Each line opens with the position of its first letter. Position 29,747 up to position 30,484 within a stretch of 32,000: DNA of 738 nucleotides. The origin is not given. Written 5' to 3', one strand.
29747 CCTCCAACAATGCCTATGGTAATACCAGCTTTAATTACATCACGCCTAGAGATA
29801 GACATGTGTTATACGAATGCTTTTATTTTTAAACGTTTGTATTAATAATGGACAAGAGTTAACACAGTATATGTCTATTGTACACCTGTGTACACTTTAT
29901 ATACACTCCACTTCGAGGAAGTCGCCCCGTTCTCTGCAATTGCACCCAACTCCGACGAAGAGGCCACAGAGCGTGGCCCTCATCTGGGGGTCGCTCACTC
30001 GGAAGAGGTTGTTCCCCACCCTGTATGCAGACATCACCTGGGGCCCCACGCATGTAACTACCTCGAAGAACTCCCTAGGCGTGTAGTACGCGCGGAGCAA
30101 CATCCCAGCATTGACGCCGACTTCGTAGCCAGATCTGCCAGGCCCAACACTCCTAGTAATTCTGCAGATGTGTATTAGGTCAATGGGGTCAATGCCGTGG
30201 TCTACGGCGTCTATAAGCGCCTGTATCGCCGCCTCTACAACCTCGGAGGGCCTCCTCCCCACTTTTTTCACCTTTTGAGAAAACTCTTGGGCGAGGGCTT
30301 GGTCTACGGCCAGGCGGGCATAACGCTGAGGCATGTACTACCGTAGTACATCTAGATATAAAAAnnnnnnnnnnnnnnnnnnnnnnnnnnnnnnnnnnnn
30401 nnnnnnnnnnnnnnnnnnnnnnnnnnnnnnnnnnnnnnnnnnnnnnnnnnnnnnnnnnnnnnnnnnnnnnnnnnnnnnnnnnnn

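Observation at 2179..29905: A helically phased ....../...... hexamer array at a fixed distance from the start codon in all nine cytochrome, ccm and oxidoreductase promoters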

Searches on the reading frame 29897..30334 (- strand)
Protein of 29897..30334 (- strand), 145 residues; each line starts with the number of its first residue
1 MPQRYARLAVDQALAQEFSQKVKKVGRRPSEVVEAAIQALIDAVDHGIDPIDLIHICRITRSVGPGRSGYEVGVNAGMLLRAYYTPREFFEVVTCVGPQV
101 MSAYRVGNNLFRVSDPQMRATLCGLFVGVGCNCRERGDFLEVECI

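Call 11: search_protein_families(library=pfam, proteins=[window:29897-30334:-], max_evalue=0.01)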
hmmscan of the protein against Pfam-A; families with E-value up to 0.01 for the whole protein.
window:29897-30334:- (145 aa): 0 families

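Call 29: search_protein_families(library=ncbifam, proteins=[window:29897-30334:-], max_evalue=0.01)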
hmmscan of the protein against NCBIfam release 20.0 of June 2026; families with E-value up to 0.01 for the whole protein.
window:29897-30334:- (145 aa): 0 families

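Call 39: find_homologous_proteins(query=window:29897-30334:-, max_evalue=0.001)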
Query window:29897-30334:- (145 aa): 13 proteins with E <= 0.001 among 45 candidates.
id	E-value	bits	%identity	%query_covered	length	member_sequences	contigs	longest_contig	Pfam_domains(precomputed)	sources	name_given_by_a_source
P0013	6.0e-88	310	94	100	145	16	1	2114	-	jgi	-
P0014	3.8e-67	243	72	99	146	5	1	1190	-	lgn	-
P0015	4.5e-61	223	64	99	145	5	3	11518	-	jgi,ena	-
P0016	3.1e-60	220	64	99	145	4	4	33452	-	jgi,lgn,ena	-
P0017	5.5e-60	219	64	99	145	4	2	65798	-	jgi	jgi:hypothetical protein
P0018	6.5e-60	219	65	99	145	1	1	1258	-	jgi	jgi:hypothetical protein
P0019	1.1e-59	218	64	99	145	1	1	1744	-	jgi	-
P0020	7.9e-59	216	63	99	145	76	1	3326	-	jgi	jgi:hypothetical protein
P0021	1.1e-58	215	62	99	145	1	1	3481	-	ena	-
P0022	2.1e-57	211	63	99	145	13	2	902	-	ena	-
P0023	2.6e-56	207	63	99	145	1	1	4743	-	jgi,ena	-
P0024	1.2e-55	205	59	99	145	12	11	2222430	-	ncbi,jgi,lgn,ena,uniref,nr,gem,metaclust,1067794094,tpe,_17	ncbi:hypothetical protein PAE2842 [Pyrobaculum aerophilum str. IM2]|uniref:Uncharacterized protein n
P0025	2.3e-44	169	53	99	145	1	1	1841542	-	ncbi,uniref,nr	ncbi:hypothetical protein [Thermoproteus tenax]|uniref:Uncharacterized protein n=1 Tax=Thermoproteus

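Call 40: find_encoding_contigs(protein=P0024, flank=10000, max_places=3)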
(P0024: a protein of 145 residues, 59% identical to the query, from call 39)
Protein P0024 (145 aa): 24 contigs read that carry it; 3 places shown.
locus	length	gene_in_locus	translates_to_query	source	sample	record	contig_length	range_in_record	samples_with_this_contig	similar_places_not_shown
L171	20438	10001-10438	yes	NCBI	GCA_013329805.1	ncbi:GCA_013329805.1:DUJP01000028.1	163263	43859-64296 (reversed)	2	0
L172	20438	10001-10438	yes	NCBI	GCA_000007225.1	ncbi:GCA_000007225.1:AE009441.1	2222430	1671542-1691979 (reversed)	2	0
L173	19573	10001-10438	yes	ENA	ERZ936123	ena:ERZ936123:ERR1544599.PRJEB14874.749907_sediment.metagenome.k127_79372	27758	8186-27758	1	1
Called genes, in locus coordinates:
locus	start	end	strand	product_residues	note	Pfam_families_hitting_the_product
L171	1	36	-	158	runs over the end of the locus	PF05942:PaREP1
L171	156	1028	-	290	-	PF03916:NrfD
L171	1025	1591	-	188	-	PF12797:Fer4_2 (faint), PF13237:Fer4_10 (faint), PF14697:Fer4_21 (faint), PF12838:Fer4_7, PF13187:Fer4_9 (weak), PF13247:Fer4_11, PF00037:Fer4 (weak), PF12837:Fer4_6 (weak), +3 more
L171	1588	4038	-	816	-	PF00384:Molybdopterin, PF01568:Molydop_binding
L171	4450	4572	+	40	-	-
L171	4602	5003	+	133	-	-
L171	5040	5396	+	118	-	PF09668:Asp_protease (weak), PF13650:Asp_protease_2, PF13975:gag-asp_proteas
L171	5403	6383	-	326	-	PF13191:AAA_16 (weak), PF01637:ATPase_2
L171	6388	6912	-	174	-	-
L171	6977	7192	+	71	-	-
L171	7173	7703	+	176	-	PF11848:DUF3368 (weak)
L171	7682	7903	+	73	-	-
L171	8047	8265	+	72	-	-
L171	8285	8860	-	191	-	-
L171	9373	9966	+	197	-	-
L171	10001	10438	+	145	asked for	-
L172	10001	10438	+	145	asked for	-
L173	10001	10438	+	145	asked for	-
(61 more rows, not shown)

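Call 41: find_encoding_contigs(protein=P0025, flank=10000, max_places=2)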
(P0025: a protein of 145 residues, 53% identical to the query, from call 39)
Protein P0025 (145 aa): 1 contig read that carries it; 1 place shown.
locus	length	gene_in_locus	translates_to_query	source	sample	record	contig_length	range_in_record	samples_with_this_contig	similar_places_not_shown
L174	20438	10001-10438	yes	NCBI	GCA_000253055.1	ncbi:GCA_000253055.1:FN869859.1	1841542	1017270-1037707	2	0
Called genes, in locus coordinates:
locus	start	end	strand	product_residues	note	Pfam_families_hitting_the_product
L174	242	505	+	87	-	PF04014:MazE_antitoxin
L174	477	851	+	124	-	PF01850:PIN (weak)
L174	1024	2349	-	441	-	PF13173:AAA_14, PF13635:DUF4143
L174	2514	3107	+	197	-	PF05942:PaREP1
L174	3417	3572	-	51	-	-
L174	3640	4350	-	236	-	PF13353:Fer4_12, PF04055:Radical_SAM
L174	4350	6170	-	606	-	PF13597:NRDD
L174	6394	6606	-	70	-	-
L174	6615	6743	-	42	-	-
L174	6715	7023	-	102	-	PF05942:PaREP1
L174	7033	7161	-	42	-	-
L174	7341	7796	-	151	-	PF10040:CRISPR_Cas6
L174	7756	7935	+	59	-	-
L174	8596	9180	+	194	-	-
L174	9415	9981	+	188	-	-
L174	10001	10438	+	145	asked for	-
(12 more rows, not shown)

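Call 49: list_cluster_members(proteins=[P0014, P0015, P0016, P0017, P0018, P0019, P0020, P0021, P0022, P0023])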
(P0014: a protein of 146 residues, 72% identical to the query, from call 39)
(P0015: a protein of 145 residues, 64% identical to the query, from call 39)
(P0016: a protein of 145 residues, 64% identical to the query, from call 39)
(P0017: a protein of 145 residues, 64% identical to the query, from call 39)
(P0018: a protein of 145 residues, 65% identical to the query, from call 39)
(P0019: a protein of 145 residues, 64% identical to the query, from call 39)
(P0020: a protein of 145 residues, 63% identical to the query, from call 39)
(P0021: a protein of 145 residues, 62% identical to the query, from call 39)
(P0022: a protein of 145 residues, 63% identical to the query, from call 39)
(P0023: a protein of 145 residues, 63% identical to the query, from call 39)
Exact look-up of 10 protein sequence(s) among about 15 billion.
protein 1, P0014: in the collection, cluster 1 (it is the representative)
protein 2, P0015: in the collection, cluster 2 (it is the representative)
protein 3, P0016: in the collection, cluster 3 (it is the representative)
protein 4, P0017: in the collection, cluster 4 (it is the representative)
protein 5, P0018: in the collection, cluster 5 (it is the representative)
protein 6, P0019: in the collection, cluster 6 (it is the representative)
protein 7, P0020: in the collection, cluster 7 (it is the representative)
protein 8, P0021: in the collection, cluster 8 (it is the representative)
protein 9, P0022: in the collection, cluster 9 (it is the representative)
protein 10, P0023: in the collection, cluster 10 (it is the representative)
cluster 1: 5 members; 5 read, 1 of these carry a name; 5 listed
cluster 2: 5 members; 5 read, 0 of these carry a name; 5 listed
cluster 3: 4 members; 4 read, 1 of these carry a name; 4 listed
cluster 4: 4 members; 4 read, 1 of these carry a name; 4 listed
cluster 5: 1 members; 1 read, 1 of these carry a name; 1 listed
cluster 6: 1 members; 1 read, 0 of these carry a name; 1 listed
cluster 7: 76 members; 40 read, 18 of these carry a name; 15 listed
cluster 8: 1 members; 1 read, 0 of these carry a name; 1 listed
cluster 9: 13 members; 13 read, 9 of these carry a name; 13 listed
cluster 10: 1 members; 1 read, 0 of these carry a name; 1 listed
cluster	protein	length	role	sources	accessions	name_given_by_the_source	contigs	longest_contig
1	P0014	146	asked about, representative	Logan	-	-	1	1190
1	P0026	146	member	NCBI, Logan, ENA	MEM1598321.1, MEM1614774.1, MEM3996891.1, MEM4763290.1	MAG: hypothetical protein QXP31_07520 [Pyrobaculum sp.]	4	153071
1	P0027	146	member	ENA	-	-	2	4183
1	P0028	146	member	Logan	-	-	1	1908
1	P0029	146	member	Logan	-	-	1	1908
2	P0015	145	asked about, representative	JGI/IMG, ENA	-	-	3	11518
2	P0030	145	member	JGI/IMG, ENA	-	-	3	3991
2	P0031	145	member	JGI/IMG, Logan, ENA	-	-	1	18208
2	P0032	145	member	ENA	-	-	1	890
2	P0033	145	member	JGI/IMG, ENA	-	-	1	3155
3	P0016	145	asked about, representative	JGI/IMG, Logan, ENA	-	-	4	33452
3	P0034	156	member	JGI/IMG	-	hypothetical protein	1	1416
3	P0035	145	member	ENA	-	-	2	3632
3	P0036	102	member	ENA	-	-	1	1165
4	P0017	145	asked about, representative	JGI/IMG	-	hypothetical protein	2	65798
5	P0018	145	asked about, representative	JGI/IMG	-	hypothetical protein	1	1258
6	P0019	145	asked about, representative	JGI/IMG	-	-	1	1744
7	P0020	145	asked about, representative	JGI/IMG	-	hypothetical protein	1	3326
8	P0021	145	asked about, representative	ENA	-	-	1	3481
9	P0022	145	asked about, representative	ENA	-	-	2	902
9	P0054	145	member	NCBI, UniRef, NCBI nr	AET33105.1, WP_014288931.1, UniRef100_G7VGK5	hypothetical protein [Pyrobaculum ferrireducens] | Uncharacterized protein n=1 Tax=Pyrobaculum ferrireducens TaxID=1104324 RepID=G7VGK5_9CREN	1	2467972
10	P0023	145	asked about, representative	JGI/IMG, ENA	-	-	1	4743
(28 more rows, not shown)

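Call 51: find_encoding_contigs(protein=P0054, flank=10000, max_places=2)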
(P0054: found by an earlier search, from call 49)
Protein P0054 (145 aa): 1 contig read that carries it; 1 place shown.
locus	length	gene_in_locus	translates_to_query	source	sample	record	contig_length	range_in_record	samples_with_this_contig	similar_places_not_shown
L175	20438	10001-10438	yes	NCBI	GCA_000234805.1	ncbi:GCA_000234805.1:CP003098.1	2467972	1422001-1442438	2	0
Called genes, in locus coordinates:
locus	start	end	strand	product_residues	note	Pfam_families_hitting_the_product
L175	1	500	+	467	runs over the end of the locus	-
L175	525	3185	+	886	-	PF01578:Cytochrom_C_asm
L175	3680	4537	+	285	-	-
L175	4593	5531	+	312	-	PF01578:Cytochrom_C_asm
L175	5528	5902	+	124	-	-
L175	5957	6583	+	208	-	PF00005:ABC_tran, PF13304:AAA_21 (faint)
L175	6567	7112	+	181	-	-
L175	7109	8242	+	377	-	PF13098:Thioredoxin_2 (weak)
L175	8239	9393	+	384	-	PF05201:GlutR_N, PF01488:Shikimate_DH, PF03807:F420_oxidored (weak)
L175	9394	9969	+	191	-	-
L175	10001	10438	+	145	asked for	-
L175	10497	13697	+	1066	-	PF04879:Molybdop_Fe4S4, PF00384:Molybdopterin, PF01568:Molydop_binding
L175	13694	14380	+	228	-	PF13183:Fer4_8 (weak), PF12838:Fer4_7, PF13187:Fer4_9 (weak), PF13237:Fer4_10 (weak), PF13247:Fer4_11, PF13187:Fer4_9 (weak), PF12837:Fer4_6, PF00037:Fer4, +6 more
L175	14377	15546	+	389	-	PF03916:NrfD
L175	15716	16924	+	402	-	PF00070:Pyr_redox (faint), PF07992:Pyr_redox_2, PF21706:FCSD_central (weak)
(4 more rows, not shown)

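Call 54: predict_structure(alignment_id=A1)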
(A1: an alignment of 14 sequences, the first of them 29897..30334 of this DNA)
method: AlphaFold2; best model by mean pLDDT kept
length: 145 residues; sequences in the alignment: 14
mean_pLDDT: 75.4   pTM: 0.61
mean pLDDT of the five models: 75.4, 75.3, 74.2, 73.7, 71.6
residues with pLDDT >= 90: 30; 70-90: 69; 50-70: 34; < 50: 12
segments of 3 or more residues with pLDDT < 50: 1-7, 63-66
pLDDT, mean of each block of 10 residues (from residue 1): 45 79 78 67 62 58 55 79 83 79 89 90 91 93 90
secondary structure, 60 per line:
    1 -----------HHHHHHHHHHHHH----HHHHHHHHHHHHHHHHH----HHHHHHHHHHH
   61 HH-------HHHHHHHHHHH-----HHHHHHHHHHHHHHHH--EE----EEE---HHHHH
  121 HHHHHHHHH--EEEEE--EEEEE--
elements in order: H12-24 H29-45 H50-62 H70-80 H86-101 E110-112 H116-129 E132-136 E139-143

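Call 56: search_solved_structures(query=A1, max_evalue=10, show_alignments=2)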
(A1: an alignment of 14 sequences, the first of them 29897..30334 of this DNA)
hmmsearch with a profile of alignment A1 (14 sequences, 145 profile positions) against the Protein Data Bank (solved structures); distinct sequences matched with E-value up to 10: 3.
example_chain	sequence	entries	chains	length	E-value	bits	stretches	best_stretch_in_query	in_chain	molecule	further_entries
6hxp_A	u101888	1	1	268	0.48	13.5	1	28-79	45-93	Citryl-CoA lyase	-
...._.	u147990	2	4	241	1.3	12.1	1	35-88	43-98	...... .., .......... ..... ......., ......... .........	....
8fbi_A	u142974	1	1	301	4.4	10.4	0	8-50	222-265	KWOCA_39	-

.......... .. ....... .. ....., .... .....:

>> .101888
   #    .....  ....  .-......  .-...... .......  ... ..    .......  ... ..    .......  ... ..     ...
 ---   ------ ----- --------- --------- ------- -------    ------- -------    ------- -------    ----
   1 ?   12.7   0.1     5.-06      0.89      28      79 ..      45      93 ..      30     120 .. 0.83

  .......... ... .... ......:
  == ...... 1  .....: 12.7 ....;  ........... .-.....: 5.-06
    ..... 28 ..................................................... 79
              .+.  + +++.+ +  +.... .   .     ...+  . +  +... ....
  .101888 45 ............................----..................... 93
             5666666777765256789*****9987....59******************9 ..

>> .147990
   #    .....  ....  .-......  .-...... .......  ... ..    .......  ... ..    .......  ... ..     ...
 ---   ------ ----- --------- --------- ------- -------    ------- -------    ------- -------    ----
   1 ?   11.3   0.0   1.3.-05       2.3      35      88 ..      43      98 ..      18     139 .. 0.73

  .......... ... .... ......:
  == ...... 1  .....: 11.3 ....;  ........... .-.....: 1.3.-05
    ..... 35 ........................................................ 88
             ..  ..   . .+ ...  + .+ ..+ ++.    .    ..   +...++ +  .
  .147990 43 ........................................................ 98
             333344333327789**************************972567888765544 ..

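Call 57: fold_search(model_id=the predicted structure, library=pdb)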
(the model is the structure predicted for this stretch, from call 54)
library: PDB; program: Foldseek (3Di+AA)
matches with E <= 10: 78; with E <= 0.001: 0
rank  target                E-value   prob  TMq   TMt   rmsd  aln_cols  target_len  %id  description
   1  9dd1_A                6.4e-02  0.41  0.27  0.18  13.3       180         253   16  Designed allosteric facilitated dissociation switch AS1 in complex state THE with methylated lysines (released 2025-08-20)
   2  9dcz_D                1.8e-01  0.63  0.37  0.41   5.4       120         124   11  Designed allosteric facilitated dissociation switch AS1 in complex state TH with methylated lysines, crystal #1 (released 2025-08-20)
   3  2bjn_A                3.4e-01  0.33  0.35  0.35  12.4       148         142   11  X-ray Structure of human TPC6 (released 2005-07-20)
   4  4kaw                  8.9e-01  0.16  0.30  0.25  11.2       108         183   14  Crystal structure of ribosome recycling factor mutant R39G from Mycobacterium tuberculosis (released 2014-03-19)
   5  1ge9_MODEL_1_A        9.5e-01  0.33  0.23  0.19   3.0        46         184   15  SOLUTION STRUCTURE OF THE RIBOSOME RECYCLING FACTOR (released 2001-05-16)
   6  1pp8_V                1.0e+00  0.14  0.26  0.34   6.0        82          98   13  crystal structure of the T. vaginalis IBP39 Initiator binding domain (IBD) bound to the alpha-SCS Inr element (released 2003-11-18)
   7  4kb2                  1.4e+00  0.10  0.27  0.22  12.6       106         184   14  Crystal structure of ribosome recycling factor mutant R109A from Mycobacterium tuberculosis (released 2014-03-12)
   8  3ztw_A                1.6e+00  0.10  0.23  0.15   9.7        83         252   10  The 3-dimensional structure of apo-MpgP, the mannosyl-3- phosphoglycerate phosphatase from Thermus thermophilus HB27 i (released 2011-10-19)
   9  1pp8_F                1.8e+00  0.12  0.25  0.30   5.5        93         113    5  crystal structure of the T. vaginalis IBP39 Initiator binding domain (IBD) bound to the alpha-SCS Inr element (released 2003-11-18)
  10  3zu6_A                2.7e+00  0.08  0.23  0.15   9.8        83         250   10  The 3-dimensional structure of MpgP from Thermus thermophilus HB27, in complex with the alpha-mannosylglycerate and or (released 2011-10-19)
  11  1u02                  2.9e+00  0.13  0.29  0.20   6.7        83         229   13  Crystal structure of trehalose-6-phosphate phosphatase related protein (released 2004-07-20)
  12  1is1                  2.9e+00  0.11  0.31  0.25  12.6       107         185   16  Crystal structure of ribosome recycling factor from Vibrio parahaemolyticus (released 2003-06-17)
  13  6vud_A                3.0e+00  0.09  0.30  0.25  12.8       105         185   11  Crystal structure of a ribosome recycling factor from Ehrlichia chaffeensis (released 2020-03-18)
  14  4v9d_AY               3.0e+00  0.08  0.24  0.20  11.9        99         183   12  Structures of the bacterial ribosome in classical and hybrid states of tRNA binding (released 2014-07-09)
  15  6vud_B                3.0e+00  0.07  0.28  0.23  13.1       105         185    8  Crystal structure of a ribosome recycling factor from Ehrlichia chaffeensis (released 2020-03-18)
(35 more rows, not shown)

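Call 58: search_protein_families(library=pfam, proteins=[window:29897-30334:-], max_evalue=10)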
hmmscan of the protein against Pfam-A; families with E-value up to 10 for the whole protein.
window:29897-30334:- (145 aa): 1 family
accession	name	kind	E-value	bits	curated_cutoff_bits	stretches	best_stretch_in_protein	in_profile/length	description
PF13305.11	TetR_C_33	-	0.15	13.2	26.8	1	2-68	16-78/103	Tetracyclin repressor-like, C-terminal domain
